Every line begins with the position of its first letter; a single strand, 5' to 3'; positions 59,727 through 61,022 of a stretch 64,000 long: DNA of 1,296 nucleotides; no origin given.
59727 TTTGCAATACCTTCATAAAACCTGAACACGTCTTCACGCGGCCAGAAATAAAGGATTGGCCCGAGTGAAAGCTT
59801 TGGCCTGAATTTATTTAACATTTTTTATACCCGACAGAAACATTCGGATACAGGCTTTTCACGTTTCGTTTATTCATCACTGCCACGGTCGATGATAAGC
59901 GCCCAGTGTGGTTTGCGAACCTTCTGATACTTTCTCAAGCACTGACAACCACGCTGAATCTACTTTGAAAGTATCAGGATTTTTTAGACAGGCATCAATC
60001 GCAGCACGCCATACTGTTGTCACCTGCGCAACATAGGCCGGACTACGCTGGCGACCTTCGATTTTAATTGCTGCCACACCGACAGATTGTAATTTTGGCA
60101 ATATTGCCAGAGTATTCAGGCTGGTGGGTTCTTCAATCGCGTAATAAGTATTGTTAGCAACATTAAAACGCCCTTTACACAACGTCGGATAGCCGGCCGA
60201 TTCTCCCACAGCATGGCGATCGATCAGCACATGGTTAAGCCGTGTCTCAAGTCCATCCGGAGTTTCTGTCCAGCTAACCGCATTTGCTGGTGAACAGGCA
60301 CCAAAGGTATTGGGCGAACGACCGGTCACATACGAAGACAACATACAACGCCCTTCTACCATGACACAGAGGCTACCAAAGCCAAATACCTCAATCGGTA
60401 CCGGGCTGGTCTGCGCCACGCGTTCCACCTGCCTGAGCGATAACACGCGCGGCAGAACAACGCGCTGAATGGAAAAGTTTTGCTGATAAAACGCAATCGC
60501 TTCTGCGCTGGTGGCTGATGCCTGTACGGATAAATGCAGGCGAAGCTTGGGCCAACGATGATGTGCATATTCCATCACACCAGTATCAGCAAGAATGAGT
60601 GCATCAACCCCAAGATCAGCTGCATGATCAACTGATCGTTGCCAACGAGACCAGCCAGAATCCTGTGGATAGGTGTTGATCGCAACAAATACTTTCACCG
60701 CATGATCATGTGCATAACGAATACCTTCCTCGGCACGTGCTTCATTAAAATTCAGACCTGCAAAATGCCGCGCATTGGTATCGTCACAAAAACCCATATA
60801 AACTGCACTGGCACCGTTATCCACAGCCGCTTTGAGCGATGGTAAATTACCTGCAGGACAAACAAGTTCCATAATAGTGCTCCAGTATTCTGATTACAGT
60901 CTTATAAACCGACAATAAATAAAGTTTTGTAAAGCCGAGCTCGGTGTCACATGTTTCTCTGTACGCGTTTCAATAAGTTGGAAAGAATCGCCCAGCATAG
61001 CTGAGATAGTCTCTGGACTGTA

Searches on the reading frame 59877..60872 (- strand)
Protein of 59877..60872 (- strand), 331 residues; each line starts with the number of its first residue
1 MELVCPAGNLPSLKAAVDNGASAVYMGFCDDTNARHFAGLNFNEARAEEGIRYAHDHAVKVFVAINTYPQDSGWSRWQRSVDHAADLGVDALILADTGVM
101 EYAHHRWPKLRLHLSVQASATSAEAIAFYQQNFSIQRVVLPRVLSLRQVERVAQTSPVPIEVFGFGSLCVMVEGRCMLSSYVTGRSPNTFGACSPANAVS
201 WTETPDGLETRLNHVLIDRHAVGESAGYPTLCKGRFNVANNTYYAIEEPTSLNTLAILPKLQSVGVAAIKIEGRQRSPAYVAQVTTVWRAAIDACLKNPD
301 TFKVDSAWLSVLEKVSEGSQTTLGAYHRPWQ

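Call 52: search_protein_families(library=pfam, proteins=[window:59877-60872:-], max_evalue=1e-8)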
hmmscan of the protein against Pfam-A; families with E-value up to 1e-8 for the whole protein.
window:59877-60872:- (331 aa): 1 family
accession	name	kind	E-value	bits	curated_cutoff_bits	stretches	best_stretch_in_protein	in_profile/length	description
PF01136.24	Peptidase_U32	-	3.8e-65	219.9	22.4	1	76-331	3-233/233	Peptidase family U32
